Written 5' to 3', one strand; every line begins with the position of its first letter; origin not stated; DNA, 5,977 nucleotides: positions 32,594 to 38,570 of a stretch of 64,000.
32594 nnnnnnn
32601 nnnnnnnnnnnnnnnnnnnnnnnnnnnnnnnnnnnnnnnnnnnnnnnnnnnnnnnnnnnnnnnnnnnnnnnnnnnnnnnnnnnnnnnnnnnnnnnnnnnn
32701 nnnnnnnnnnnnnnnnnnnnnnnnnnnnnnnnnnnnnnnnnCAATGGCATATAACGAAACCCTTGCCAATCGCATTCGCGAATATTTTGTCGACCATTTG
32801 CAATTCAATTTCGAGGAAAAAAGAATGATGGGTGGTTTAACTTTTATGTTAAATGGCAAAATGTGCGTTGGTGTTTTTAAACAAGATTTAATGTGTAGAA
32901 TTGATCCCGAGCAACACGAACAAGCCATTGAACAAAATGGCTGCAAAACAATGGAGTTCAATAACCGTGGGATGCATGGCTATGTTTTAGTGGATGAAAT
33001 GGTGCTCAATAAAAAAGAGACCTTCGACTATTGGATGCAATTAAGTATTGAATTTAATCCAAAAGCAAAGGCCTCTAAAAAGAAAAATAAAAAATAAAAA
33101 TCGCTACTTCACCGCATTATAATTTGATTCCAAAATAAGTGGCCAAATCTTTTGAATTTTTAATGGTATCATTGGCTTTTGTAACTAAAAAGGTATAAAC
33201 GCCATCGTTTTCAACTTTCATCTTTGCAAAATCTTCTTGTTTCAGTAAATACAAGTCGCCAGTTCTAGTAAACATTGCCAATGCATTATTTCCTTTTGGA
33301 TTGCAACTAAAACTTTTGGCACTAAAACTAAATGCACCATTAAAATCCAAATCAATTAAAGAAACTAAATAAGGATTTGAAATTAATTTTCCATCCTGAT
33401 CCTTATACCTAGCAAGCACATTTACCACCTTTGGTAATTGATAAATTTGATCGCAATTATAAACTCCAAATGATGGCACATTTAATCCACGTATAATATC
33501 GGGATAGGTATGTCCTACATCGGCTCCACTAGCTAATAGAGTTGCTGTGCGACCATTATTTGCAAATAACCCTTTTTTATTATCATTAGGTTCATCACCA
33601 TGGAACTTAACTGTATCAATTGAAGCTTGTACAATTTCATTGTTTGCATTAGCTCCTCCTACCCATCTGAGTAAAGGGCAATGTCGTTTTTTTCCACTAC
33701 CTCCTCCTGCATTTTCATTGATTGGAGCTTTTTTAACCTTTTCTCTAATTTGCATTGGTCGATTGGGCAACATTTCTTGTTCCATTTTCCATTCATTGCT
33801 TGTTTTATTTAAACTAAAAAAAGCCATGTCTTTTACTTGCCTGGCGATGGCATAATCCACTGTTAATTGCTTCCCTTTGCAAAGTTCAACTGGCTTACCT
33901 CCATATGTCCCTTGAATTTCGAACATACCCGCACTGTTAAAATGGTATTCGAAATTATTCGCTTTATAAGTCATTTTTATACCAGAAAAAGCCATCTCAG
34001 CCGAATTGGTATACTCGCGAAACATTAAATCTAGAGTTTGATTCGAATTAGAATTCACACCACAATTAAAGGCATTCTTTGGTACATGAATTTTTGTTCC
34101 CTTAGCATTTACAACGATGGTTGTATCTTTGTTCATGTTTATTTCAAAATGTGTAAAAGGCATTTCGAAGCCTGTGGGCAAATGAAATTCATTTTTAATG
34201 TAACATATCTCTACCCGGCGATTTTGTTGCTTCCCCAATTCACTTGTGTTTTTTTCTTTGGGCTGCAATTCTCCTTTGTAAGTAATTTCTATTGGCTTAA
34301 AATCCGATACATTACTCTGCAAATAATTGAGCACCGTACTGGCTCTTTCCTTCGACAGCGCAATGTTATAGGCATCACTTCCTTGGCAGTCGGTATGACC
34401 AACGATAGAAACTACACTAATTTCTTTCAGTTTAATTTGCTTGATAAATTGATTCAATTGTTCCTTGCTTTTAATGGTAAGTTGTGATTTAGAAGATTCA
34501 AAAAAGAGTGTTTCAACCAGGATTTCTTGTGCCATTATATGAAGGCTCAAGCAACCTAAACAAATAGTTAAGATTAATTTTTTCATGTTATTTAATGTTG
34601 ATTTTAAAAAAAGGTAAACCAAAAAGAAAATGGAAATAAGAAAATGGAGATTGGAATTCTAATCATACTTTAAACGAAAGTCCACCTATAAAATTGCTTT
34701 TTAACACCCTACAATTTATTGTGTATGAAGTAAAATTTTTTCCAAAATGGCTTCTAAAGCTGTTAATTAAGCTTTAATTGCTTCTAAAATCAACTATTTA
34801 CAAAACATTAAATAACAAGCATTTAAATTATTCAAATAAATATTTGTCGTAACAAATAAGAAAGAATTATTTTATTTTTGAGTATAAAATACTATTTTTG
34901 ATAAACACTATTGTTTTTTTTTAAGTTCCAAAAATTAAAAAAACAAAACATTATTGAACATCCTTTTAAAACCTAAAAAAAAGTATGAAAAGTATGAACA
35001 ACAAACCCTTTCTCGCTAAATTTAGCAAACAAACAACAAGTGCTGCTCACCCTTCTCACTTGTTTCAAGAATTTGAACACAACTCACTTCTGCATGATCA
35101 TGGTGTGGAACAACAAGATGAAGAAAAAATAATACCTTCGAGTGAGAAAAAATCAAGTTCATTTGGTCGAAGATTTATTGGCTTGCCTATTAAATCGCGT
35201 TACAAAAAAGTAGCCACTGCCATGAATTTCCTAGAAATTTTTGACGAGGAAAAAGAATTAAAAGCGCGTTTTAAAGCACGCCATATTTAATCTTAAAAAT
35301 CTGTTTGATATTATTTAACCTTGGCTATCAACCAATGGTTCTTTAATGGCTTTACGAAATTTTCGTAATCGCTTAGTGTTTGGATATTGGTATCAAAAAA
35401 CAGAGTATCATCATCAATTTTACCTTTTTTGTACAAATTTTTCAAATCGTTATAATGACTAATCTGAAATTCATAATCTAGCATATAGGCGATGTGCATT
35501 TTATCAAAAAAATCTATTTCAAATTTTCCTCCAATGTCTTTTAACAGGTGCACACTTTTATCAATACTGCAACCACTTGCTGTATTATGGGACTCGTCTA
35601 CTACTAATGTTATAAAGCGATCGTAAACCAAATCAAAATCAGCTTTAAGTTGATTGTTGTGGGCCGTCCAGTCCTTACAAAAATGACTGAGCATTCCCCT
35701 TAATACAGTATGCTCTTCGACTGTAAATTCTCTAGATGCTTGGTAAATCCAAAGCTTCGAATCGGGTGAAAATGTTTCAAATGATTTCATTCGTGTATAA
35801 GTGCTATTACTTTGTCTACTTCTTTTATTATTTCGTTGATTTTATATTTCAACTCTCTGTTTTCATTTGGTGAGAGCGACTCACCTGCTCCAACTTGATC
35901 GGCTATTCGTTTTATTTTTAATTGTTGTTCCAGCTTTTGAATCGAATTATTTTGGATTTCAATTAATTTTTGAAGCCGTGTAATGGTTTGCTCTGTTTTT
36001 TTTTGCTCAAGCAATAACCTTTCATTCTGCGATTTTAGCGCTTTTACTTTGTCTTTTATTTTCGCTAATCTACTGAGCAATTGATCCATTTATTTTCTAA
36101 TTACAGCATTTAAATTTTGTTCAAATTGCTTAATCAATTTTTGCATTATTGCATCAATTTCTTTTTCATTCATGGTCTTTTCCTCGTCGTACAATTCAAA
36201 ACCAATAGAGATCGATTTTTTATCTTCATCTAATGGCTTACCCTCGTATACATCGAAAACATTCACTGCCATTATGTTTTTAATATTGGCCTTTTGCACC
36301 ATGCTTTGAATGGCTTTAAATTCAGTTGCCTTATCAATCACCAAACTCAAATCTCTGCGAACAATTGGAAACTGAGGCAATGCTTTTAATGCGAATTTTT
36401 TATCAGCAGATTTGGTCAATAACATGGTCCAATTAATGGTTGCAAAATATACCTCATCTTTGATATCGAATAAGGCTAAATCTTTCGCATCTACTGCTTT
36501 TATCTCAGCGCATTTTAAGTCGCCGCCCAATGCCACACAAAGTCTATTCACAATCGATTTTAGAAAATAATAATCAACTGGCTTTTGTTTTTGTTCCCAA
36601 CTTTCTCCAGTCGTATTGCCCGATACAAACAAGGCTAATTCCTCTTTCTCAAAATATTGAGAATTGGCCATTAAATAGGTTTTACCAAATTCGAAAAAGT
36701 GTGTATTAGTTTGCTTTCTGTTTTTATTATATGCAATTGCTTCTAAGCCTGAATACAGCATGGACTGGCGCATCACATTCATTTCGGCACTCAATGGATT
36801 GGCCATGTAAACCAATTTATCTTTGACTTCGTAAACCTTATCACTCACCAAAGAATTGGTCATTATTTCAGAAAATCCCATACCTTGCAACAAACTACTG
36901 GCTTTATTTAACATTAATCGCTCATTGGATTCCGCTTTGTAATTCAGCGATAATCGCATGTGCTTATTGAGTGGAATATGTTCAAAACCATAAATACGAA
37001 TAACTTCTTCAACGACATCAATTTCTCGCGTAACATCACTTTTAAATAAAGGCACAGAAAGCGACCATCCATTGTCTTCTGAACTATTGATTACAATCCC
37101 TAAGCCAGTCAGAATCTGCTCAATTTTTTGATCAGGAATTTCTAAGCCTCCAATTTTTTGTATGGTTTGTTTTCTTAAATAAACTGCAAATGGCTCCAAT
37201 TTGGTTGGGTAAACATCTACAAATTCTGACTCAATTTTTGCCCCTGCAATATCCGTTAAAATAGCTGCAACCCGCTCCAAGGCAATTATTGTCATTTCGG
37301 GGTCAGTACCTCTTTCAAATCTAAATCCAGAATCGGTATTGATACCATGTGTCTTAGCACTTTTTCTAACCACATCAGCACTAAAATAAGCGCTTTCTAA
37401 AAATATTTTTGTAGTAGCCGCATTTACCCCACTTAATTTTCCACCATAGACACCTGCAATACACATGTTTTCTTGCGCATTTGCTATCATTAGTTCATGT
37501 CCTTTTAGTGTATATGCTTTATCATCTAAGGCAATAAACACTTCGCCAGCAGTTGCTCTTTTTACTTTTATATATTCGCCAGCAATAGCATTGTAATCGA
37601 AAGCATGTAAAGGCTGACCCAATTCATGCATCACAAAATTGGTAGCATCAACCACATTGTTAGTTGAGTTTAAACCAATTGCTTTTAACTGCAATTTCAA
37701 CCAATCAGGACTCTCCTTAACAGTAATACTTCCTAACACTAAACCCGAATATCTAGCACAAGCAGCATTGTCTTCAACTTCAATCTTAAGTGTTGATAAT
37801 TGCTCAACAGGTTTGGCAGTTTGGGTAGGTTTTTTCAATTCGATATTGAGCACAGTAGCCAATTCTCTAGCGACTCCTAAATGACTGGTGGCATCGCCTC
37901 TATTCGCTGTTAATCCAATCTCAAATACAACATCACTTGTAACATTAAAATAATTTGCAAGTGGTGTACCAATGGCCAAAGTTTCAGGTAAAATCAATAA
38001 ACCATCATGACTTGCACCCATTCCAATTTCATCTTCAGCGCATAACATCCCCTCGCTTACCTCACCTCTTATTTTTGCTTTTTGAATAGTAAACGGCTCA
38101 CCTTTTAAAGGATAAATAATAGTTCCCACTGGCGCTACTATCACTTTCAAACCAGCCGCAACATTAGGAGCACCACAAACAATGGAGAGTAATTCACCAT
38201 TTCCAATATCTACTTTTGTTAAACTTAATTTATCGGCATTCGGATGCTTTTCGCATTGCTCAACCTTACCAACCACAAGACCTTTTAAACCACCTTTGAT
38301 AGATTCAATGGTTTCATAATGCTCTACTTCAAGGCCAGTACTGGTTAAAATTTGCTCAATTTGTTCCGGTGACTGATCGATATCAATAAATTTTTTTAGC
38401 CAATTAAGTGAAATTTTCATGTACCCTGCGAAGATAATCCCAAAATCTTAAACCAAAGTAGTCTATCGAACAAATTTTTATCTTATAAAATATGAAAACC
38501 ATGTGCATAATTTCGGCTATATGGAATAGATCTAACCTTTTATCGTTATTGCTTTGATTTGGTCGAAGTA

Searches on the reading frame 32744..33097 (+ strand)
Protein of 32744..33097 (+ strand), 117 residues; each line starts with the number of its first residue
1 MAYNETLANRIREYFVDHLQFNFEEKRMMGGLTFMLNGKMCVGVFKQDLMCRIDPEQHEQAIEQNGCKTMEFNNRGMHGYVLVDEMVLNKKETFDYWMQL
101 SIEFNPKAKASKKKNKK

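Call 24: search_protein_families(library=pfam, proteins=[window:32744-33097:+], max_evalue=0.00001)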
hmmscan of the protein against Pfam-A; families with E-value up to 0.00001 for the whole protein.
window:32744-33097:+ (117 aa): 1 family
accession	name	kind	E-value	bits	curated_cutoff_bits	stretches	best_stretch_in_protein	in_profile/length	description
PF04993.18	TfoX_N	-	9.1e-18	64.6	30.1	1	23-104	9-90/91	TfoX N-terminal domain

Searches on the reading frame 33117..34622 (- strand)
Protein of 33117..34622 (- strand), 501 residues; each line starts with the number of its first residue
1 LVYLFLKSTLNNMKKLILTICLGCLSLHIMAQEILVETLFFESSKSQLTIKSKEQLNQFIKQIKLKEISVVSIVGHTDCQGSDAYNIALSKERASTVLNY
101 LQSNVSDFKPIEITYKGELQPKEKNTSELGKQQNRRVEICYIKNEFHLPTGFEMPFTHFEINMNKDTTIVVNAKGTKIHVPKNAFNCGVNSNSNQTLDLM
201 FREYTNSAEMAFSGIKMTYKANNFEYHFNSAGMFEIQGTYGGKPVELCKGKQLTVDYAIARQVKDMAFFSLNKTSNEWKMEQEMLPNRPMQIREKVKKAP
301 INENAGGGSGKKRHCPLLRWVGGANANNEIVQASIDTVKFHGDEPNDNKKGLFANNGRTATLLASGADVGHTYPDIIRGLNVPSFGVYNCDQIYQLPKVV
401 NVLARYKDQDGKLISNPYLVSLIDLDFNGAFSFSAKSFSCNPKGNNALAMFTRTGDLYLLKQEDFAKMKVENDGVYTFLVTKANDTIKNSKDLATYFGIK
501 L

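Call 24: search_protein_families(library=pfam, proteins=[window:33117-34622:-], max_evalue=0.00001)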
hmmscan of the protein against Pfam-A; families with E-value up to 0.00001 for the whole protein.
window:33117-34622:- (501 aa): 1 family
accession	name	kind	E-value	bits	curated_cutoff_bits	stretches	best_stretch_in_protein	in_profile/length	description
PF00691.25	OmpA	-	3.6e-16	59.7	27.2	1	40-135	1-98/98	OmpA family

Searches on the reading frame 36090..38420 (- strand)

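Call 24: search_protein_families(library=pfam, proteins=[window:36090-38420:-], max_evalue=0.00001)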
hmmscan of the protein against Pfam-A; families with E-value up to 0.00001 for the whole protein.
window:36090-38420:- (776 aa): 5 families
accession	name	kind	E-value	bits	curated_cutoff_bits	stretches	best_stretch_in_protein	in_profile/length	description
PF03483.22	B3_4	-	2.5e-57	193.7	29.3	1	220-393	1-174/174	B3/4 domain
PF17759.6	tRNA_synthFbeta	-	1.4e-34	119.9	22.4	1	495-635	13-162/214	Phenylalanyl tRNA synthetase beta chain CLM domain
PF03147.19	FDX-ACB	-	1e-25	90.4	31.1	1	682-775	1-94/94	Ferredoxin-fold anticodon binding domain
PF03484.21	B5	-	2.2e-22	79.5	28.6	1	415-479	3-67/67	tRNA synthetase B5 domain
PF01588.26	tRNA_bind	-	5.5e-22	78.1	27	1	48-152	1-95/96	Putative tRNA binding domain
